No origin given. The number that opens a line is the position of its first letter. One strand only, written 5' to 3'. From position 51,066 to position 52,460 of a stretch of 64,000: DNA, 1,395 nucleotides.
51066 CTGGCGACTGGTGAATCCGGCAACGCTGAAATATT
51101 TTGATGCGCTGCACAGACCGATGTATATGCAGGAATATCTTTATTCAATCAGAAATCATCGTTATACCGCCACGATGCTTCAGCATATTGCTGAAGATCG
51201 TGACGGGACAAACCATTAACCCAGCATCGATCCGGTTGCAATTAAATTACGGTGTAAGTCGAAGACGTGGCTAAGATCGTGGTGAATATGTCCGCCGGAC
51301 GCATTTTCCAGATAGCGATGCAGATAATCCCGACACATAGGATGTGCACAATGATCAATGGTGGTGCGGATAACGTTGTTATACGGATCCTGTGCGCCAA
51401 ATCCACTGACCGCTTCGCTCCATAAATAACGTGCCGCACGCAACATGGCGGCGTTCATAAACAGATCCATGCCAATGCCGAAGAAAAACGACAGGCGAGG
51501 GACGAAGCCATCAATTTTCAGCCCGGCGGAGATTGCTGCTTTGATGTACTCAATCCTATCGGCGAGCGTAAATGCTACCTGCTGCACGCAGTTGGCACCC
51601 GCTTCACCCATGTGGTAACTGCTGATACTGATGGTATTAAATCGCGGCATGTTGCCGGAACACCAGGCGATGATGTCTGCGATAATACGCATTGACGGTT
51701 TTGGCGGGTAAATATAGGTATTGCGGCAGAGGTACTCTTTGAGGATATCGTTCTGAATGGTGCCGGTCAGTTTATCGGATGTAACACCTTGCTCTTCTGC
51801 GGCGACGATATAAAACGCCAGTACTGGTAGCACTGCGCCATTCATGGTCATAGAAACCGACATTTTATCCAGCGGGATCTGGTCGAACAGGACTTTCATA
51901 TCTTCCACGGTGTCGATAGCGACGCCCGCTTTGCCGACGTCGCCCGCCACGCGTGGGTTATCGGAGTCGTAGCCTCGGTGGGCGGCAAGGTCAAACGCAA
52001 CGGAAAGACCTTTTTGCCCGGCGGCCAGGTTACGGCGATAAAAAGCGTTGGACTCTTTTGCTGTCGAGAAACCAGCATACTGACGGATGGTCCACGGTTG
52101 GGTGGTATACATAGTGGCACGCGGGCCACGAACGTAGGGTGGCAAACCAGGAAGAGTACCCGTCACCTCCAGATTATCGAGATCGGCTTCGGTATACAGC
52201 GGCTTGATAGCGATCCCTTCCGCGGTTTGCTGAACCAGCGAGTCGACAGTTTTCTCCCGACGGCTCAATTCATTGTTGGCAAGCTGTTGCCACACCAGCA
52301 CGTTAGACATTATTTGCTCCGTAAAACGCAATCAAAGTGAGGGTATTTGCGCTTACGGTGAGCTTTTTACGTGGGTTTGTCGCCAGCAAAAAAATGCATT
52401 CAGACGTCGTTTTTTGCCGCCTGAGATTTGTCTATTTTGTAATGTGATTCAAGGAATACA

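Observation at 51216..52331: Methylmalonyl-CoA mutase operon (scpA-argK-scpB-scpC) largely deleted, leaving an in-frame fusion ORF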

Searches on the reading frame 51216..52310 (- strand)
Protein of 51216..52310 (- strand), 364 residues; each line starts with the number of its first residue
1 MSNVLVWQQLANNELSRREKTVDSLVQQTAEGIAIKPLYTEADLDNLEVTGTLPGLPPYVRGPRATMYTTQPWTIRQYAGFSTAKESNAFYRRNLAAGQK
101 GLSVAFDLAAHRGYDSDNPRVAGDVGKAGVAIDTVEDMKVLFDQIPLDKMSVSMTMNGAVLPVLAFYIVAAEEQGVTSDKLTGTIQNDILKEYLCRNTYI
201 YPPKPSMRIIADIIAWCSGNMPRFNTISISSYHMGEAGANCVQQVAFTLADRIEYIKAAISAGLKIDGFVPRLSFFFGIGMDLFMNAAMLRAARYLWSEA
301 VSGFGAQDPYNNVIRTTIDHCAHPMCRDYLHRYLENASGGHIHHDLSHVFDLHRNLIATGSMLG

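Call 36: profile_search(protein=window:51216-52310:-)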
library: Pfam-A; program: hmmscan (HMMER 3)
A. the first sequence (364 residues): domains with independent E <= 10: 3; with E <= 0.001: 1
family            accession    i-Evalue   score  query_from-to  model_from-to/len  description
MM_CoA_mutase     PF01642.28     1e-124   417.4      28-316         1-291/512  Methylmalonyl-CoA mutase
RE_Eco29kI        PF09517.16      0.017    15.4     245-311        56-123/164  Eco29kI restriction endonuclease
MM_CoA_mutase     PF01642.28        3.3     6.6     306-320       302-316/512  Methylmalonyl-CoA mutase

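Call 42: find_homologous_proteins(query=window:51219-52310:-, max_evalue=1e-30)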
Query window:51219-52310:- (364 aa): 8000 proteins with E <= 1e-30 among 8000 candidates; the best 120 are listed.
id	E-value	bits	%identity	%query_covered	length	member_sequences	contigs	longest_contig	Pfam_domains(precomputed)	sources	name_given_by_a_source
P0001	4.0e-226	768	95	100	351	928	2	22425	PF01642.29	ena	-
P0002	2.8e-205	699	97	88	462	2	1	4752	PF01642.29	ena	-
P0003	8.1e-199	678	90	88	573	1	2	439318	PF03308.23,PF01642.29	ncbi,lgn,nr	ncbi:TPA: hypothetical protein JL405_000058 [Escherichia coli]|nr:hypothetical protein [Escherichia 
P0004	1.4e-198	677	90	88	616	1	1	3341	PF01642.29,PF02310.25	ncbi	ncbi:methylmalonyl-CoA mutase, partial [Escherichia coli]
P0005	1.6e-198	677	90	88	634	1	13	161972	PF01642.29,PF02310.25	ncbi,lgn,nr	ncbi:methylmalonyl-CoA mutase [Escherichia coli]|nr:methylmalonyl-CoA mutase [Escherichia coli] EHW3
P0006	2.2e-198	677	89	88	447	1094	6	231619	PF01642.29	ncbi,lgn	-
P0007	3.0e-198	676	89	88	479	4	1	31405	PF01642.29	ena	-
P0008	1.0e-197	675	89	88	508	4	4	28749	PF01642.29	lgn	-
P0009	6.4e-196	669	76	96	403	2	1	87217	PF13336.13,PF01642.29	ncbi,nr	ncbi:methylmalonyl-CoA mutase [Escherichia coli]|nr:methylmalonyl-CoA mutase [Escherichia coli]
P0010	2.2e-194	664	97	82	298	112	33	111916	PF01642.29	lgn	-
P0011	9.2e-193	658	86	88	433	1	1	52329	PF01642.29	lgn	-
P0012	8.5e-187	639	93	84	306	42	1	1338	PF01642.29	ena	-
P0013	1.1e-180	619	81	88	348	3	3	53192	PF01642.29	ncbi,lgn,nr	ncbi:methylmalonyl-CoA mutase [Yersinia enterocolitica]|nr:methylmalonyl-CoA mutase [Yersinia entero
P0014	1.9e-180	618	80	88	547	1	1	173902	PF01642.29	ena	-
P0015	2.5e-180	617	81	88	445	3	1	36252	PF01642.29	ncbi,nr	ncbi:TPA: methylmalonyl-CoA mutase, partial [Yersinia enterocolitica]|nr:methylmalonyl-CoA mutase [Y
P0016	2.7e-179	614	81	88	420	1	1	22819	PF01642.29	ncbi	ncbi:methylmalonyl-CoA mutase family protein, partial [Pseudescherichia sp.]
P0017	1.3e-176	605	92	83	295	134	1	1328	PF01642.29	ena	-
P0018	3.1e-176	604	80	88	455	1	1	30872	PF01642.29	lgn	-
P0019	2.6e-175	601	83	88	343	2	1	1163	PF01642.29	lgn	-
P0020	6.3e-175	600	79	88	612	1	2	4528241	PF01642.29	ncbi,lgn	-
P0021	2.5e-174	598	79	88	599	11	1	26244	PF01642.29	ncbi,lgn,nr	ncbi:methylmalonyl-CoA mutase [Yersinia enterocolitica]|nr:methylmalonyl-CoA mutase [Yersinia entero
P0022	6.7e-174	596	79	88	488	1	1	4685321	PF01642.29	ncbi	-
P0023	1.6e-166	572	93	77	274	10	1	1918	PF01642.29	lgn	-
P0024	2.9e-164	565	79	88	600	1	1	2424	PF01642.29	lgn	-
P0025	3.5e-163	561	76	86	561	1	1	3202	PF01642.29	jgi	-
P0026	3.9e-163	561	76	86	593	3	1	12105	PF01642.29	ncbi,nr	ncbi:MAG: methylmalonyl-CoA mutase [Methylococcaceae bacterium NSP1-1]|nr:MAG: methylmalonyl-CoA mut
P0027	1.7e-162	559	77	88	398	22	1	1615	PF01642.29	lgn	-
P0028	1.0e-161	556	78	88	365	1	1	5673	PF01642.29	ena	-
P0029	3.0e-161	555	72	88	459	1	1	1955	PF01642.29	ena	-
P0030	4.5e-161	554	100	67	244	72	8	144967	PF01642.29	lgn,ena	-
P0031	2.4e-159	548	96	70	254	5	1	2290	PF01642.29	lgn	-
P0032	3.3e-156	538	97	67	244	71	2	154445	PF01642.29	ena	-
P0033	1.1e-155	536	86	76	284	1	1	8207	PF01642.29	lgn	-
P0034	1.0e-151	523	71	86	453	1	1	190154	PF01642.29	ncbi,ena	-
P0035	1.5e-149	516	97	66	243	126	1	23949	PF01642.29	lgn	-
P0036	3.8e-149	515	90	69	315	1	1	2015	PF01642.29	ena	-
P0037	4.1e-149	515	70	86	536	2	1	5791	PF01642.29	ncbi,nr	ncbi:MAG: methylmalonyl-CoA mutase, partial [Desulfobacula sp.]|nr:methylmalonyl-CoA mutase [Desulfo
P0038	8.8e-149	514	69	86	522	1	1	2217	PF01642.29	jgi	jgi:methylmalonyl-CoA mutase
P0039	9.3e-149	514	69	87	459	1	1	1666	PF01642.29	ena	-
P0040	9.6e-149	513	70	87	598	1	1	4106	PF01642.29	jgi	jgi:methylmalonyl-CoA mutase (EC 5.4.99.2)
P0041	2.1e-148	512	70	88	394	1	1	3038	PF01642.29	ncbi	-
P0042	2.2e-148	512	68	87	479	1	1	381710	PF01642.29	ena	-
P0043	2.6e-148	512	70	86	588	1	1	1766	PF01642.29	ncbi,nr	ncbi:MAG: methylmalonyl-CoA mutase, partial [Gammaproteobacteria bacterium]|nr:methylmalonyl-CoA mut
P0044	2.7e-148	512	98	63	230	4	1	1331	PF01642.29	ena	-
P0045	3.8e-148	511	69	88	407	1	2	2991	PF01642.29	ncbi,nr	ncbi:MAG: methylmalonyl-CoA mutase, partial [Desulfobacterium sp.]|nr:methylmalonyl-CoA mutase [Desu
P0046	4.3e-148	511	69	87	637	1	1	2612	PF01642.29,PF02310.25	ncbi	ncbi:MAG: methylmalonyl-CoA mutase, partial [Desulfamplus sp.]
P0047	5.6e-148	511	68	87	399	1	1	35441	PF01642.29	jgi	jgi:methylmalonyl-CoA mutase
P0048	9.5e-148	510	69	86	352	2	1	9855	PF01642.29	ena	-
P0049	1.2e-147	510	96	66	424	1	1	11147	PF03308.23,PF01642.29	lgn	-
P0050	1.6e-147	509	71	88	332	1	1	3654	PF01642.29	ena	-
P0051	1.7e-147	509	99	62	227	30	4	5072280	PF01642.29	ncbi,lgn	-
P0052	2.0e-147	509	69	86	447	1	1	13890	PF01642.29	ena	-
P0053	2.0e-147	509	69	88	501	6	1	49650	PF01642.29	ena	-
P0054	3.1e-147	509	72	88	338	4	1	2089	PF01642.29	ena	-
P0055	3.3e-147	508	69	86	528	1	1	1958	PF01642.29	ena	-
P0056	4.2e-147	508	68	88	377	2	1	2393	PF01642.29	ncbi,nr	ncbi:MAG: methylmalonyl-CoA mutase, partial [Desulfobacula sp.]|nr:methylmalonyl-CoA mutase [Desulfo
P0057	5.7e-147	508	67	87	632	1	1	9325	PF01642.29,PF02310.25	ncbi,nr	ncbi:MAG: methylmalonyl-CoA mutase, partial [Deltaproteobacteria bacterium]|nr:methylmalonyl-CoA mut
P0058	6.6e-147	507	69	86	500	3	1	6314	PF01642.29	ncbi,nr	ncbi:MAG: methylmalonyl-CoA mutase, partial [Deltaproteobacteria bacterium]|nr:methylmalonyl-CoA mut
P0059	1.2e-146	507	97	63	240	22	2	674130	PF01642.29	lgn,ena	-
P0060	1.2e-146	507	68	86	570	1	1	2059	PF01642.29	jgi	jgi:methylmalonyl-CoA mutase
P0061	1.4e-146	506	68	87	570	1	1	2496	PF01642.29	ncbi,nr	ncbi:MAG: methylmalonyl-CoA mutase, partial [Deltaproteobacteria bacterium]|nr:methylmalonyl-CoA mut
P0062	1.6e-146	506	69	87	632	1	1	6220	PF01642.29,PF02310.25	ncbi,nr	ncbi:MAG: methylmalonyl-CoA mutase, partial [Desulfatitalea sp.]|nr:methylmalonyl-CoA mutase [Desulf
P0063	1.8e-146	506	69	86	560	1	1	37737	PF01642.29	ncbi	-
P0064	2.3e-146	506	68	86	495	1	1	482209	PF01642.29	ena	-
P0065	2.3e-146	506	71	86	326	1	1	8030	PF01642.29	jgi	-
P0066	2.3e-146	506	68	86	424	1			PF01642.29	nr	nr:methylmalonyl-CoA mutase [Deltaproteobacteria bacterium]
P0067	3.0e-146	505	67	88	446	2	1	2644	PF01642.29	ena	-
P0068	3.3e-146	505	68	88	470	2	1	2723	PF01642.29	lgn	-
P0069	3.4e-146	505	68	86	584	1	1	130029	PF01642.29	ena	-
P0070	4.0e-146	505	68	87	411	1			PF01642.29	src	-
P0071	4.9e-146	505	72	86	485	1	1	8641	PF01642.29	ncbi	-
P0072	5.4e-146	504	68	88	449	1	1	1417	PF01642.29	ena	-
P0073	7.3e-146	504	67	86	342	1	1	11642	PF01642.29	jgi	jgi:methylmalonyl-CoA mutase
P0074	8.6e-146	504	68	87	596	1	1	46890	PF01642.29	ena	-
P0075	8.8e-146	504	68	86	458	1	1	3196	PF01642.29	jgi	-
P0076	9.3e-146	504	68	86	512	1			PF01642.29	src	-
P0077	9.9e-146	504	68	86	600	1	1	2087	PF01642.29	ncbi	ncbi:MAG: methylmalonyl-CoA mutase, partial [Pseudomonadota bacterium]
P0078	9.9e-146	504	70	87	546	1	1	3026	PF01642.29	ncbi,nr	ncbi:MAG: methylmalonyl-CoA mutase, partial [Desulfofustis sp.]|nr:methylmalonyl-CoA mutase [Desulfo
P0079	1.0e-145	504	69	86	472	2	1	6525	PF01642.29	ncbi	ncbi:MAG: methylmalonyl-CoA mutase, partial [Desulfobacterales bacterium]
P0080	1.0e-145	503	69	86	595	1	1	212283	PF01642.29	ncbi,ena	-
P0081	1.2e-145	503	67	88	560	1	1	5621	PF01642.29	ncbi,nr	ncbi:MAG: methylmalonyl-CoA mutase, partial [Proteobacteria bacterium]|nr:methylmalonyl-CoA mutase [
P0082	1.2e-145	503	67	87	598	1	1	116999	PF01642.29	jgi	jgi:methylmalonyl-CoA mutase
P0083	1.3e-145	503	67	88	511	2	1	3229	PF01642.29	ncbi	ncbi:MAG: methylmalonyl-CoA mutase, partial [Desulfosarcinaceae bacterium]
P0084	1.4e-145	503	68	87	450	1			PF01642.29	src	-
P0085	1.5e-145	503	68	86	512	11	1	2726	PF01642.29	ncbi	ncbi:MAG: methylmalonyl-CoA mutase, partial [Desulfobacterales bacterium]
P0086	1.7e-145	503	68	87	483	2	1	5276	PF01642.29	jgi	jgi:methylmalonyl-CoA mutase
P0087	1.8e-145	503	67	87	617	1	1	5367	PF01642.29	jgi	-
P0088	2.0e-145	503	69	86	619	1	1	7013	PF01642.29,PF02310.25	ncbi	-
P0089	2.1e-145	502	67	86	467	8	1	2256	PF01642.29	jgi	-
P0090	2.4e-145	502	68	86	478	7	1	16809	PF01642.29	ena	-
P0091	2.4e-145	502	68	87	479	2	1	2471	PF01642.29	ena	-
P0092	2.5e-145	502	68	87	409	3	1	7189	PF01642.29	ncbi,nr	ncbi:MAG: methylmalonyl-CoA mutase, partial [Desulfobacteraceae bacterium]|nr:methylmalonyl-CoA muta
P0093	2.5e-145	502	68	88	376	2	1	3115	PF01642.29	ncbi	ncbi:MAG: methylmalonyl-CoA mutase family protein, partial [Desulfosudaceae bacterium]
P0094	3.7e-145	502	68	87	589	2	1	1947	PF01642.29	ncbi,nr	ncbi:MAG TPA: methylmalonyl-CoA mutase, partial [Desulfosarcina sp.]|nr:methylmalonyl-CoA mutase [De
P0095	4.8e-145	501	67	86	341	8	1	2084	PF01642.29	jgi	-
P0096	6.7e-145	501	69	86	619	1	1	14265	PF01642.29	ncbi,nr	ncbi:MAG: methylmalonyl-CoA mutase, partial [Desulfobacterales bacterium]|nr:methylmalonyl-CoA mutas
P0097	6.8e-145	501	68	88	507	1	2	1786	PF01642.29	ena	-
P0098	7.3e-145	501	68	87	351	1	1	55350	PF01642.29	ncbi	ncbi:MAG: methylmalonyl-CoA mutase family protein, partial [Dongiaceae bacterium]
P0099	9.6e-145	500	74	83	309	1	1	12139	PF01642.29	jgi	jgi:methylmalonyl-CoA mutase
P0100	1.0e-144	500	67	87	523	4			PF01642.29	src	-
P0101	1.2e-144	500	67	87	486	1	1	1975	PF01642.29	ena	-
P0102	1.7e-144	500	71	80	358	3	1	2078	PF01642.29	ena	-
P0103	1.8e-144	499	67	87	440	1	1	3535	PF01642.29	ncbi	ncbi:MAG TPA: methylmalonyl-CoA mutase family protein, partial [Dongiaceae bacterium]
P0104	2.3e-144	499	66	88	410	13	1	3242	PF01642.29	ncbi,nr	ncbi:MAG: methylmalonyl-CoA mutase, partial [Thermodesulfobacteriota bacterium]|nr:methylmalonyl-CoA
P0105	2.3e-144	499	71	87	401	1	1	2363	PF01642.29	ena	-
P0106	2.6e-144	499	67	87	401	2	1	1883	PF01642.29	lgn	-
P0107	2.6e-144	499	68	87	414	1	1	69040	PF01642.29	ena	-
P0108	2.7e-144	499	67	87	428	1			PF01642.29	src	-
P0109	2.8e-144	499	67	87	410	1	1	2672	PF01642.29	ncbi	ncbi:MAG TPA: methylmalonyl-CoA mutase family protein, partial [Sphingobium sp.]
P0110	3.2e-144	499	69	86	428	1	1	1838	PF01642.29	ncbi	-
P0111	3.8e-144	498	66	87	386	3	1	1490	PF01642.29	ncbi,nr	ncbi:MAG: methylmalonyl-CoA mutase, partial [Anaerolineales bacterium]|nr:methylmalonyl-CoA mutase [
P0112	6.0e-144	498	67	87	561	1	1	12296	PF01642.29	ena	-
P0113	6.1e-144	498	66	87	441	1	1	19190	PF01642.29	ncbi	ncbi:MAG: methylmalonyl-CoA mutase family protein, partial [Desulfobacterales bacterium]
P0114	6.2e-144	498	68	87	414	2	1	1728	PF01642.29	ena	-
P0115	7.4e-144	497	74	83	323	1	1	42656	PF01642.29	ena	-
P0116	8.9e-144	497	66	88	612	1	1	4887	PF01642.29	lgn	-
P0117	1.1e-143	497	67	88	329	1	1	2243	PF01642.29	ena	-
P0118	1.2e-143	497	67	86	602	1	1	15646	PF01642.29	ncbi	ncbi:MAG: methylmalonyl-CoA mutase, partial [Desulfobulbaceae bacterium S5133MH15]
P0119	1.5e-143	496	67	87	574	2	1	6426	PF01642.29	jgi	jgi:methylmalonyl-CoA mutase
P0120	1.5e-143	496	72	85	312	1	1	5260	PF01642.29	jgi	-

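Call 44: find_encoding_contigs(protein=P0002, flank=6000, max_places=4)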
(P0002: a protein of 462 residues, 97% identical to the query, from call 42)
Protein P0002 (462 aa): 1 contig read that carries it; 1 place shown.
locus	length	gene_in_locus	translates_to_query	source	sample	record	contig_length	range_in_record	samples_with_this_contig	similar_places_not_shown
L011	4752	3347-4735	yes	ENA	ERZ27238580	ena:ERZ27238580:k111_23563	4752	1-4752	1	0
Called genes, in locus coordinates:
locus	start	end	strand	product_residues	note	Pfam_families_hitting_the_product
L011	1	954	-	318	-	?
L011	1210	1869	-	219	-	PF06026:Rib_5-P_isom_A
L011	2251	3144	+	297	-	PF00126:HTH_1, PF03466:LysR_substrate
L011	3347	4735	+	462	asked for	PF01642:MM_CoA_mutase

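Call 45: find_encoding_contigs(protein=P0030, flank=2500, max_places=3)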
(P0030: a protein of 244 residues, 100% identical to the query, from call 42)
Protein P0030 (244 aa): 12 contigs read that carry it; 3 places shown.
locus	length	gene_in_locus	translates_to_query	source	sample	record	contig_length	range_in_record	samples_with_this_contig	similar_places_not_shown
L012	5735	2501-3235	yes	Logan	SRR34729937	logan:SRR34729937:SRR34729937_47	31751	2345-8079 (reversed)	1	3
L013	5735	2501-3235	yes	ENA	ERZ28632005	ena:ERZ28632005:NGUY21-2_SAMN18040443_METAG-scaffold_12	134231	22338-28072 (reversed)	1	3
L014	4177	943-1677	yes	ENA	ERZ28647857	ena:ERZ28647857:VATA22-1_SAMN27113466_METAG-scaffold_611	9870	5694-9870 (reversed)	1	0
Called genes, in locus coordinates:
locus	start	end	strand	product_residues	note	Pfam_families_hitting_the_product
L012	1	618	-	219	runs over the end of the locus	PF06026:Rib_5-P_isom_A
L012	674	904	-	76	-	PF03466:LysR_substrate (weak)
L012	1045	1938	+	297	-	PF00126:HTH_1, PF03466:LysR_substrate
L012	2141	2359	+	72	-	PF01642:MM_CoA_mutase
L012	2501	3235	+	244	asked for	PF01642:MM_CoA_mutase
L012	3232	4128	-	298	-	PF00126:HTH_1, PF03466:LysR_substrate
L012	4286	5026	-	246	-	PF04402:SIMPL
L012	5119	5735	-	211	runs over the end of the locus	PF01810:LysE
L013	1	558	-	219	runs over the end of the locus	PF06026:Rib_5-P_isom_A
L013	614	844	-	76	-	PF03466:LysR_substrate (weak)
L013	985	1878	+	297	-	PF00126:HTH_1, PF03466:LysR_substrate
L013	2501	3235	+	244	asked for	PF01642:MM_CoA_mutase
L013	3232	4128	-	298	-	PF00126:HTH_1, PF03466:LysR_substrate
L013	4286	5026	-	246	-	PF04402:SIMPL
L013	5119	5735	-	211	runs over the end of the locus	PF01810:LysE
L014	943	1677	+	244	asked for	PF01642:MM_CoA_mutase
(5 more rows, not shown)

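Call 46: find_encoding_contigs(protein=P0051, flank=2500, max_places=3)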
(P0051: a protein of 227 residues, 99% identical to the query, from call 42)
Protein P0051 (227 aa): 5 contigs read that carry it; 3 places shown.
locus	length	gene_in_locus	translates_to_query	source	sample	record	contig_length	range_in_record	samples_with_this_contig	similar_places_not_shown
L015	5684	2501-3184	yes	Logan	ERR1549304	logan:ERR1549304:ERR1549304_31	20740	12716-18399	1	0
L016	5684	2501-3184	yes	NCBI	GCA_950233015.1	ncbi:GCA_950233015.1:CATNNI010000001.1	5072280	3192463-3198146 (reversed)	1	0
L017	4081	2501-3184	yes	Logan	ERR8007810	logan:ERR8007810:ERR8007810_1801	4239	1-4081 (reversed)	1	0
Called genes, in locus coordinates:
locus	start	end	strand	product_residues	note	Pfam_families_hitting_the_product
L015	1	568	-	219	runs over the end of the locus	PF06026:Rib_5-P_isom_A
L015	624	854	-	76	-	PF03466:LysR_substrate (weak)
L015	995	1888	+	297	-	PF00126:HTH_1, PF03466:LysR_substrate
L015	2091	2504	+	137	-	PF01642:MM_CoA_mutase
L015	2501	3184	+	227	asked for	PF01642:MM_CoA_mutase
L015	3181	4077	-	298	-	PF00126:HTH_1, PF03466:LysR_substrate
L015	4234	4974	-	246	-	PF04402:SIMPL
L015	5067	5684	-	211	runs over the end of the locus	PF01810:LysE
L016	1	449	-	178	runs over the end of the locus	PF06026:Rib_5-P_isom_A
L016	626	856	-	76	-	PF03466:LysR_substrate (weak)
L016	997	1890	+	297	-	PF00126:HTH_1, PF03466:LysR_substrate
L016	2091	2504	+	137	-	PF01642:MM_CoA_mutase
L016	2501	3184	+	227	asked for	PF01642:MM_CoA_mutase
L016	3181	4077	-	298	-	PF00126:HTH_1, PF03466:LysR_substrate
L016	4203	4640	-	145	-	PF04402:SIMPL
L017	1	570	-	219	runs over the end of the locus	PF06026:Rib_5-P_isom_A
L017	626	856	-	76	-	PF03466:LysR_substrate (weak)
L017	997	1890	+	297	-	PF00126:HTH_1, PF03466:LysR_substrate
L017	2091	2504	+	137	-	PF01642:MM_CoA_mutase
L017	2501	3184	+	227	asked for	PF01642:MM_CoA_mutase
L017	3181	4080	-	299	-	?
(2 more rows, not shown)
